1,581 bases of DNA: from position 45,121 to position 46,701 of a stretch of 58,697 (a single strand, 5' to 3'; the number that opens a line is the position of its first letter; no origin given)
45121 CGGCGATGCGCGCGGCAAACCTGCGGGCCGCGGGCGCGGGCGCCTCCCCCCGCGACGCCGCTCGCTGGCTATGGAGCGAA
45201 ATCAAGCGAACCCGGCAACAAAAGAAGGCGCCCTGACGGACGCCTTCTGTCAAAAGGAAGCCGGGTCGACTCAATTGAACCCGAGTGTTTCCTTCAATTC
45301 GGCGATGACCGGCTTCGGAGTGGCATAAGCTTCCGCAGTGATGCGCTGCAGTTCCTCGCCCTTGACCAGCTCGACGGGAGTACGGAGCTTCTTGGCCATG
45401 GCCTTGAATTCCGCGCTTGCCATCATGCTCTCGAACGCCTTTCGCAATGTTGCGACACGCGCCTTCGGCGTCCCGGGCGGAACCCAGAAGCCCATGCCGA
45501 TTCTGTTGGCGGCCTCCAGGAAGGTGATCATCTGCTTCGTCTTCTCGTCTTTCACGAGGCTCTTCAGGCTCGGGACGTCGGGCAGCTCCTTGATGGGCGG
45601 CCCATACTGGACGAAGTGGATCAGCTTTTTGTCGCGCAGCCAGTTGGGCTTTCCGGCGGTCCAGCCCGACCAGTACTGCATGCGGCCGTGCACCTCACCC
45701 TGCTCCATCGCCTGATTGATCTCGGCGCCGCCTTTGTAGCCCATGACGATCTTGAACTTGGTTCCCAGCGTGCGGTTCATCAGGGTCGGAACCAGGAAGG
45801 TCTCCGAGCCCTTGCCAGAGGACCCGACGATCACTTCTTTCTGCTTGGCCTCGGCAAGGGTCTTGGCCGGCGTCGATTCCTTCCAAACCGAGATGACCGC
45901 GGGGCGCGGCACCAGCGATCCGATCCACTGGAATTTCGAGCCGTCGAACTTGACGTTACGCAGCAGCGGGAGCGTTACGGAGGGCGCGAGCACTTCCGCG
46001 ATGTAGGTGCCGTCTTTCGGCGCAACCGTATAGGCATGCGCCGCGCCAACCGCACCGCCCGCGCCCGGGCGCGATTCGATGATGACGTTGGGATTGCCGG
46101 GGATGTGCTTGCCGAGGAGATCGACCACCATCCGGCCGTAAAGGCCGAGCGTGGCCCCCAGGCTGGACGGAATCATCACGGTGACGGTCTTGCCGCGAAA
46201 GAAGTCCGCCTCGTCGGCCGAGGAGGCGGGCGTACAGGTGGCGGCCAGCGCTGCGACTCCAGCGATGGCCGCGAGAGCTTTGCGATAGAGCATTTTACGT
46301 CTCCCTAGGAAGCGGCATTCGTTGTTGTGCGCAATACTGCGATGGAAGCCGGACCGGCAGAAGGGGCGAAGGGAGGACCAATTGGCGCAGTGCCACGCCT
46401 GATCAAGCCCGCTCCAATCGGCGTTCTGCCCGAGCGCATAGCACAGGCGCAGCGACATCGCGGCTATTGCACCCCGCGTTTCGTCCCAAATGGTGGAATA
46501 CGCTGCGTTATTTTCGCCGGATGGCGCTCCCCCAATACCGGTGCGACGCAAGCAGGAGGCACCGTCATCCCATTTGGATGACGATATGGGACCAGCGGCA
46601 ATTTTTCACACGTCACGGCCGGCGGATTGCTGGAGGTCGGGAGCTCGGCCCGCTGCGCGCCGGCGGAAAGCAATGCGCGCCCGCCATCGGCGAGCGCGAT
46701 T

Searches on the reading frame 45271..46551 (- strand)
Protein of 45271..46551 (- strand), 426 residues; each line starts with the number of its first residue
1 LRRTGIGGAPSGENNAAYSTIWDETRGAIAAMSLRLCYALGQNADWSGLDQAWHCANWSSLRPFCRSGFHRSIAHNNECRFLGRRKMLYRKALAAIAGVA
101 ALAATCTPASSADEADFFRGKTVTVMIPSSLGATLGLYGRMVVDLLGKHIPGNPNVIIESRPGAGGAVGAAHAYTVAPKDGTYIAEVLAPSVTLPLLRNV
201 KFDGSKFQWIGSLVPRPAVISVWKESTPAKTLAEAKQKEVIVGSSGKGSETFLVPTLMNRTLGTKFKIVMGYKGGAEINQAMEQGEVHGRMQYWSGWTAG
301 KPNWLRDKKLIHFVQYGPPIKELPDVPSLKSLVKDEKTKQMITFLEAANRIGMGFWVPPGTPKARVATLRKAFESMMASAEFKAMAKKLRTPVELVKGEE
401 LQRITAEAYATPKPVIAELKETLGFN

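Call 12: search_protein_families(library=pfam, proteins=[window:45271-46551:-], max_evalue=0.00001)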
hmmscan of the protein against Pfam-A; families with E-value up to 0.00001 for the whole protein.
window:45271-46551:- (426 aa): 1 family
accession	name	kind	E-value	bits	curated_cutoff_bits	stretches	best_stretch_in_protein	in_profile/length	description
PF03401.19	TctC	-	1.8e-15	57.6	27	1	155-419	16-272/274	Tripartite tricarboxylate transporter family receptor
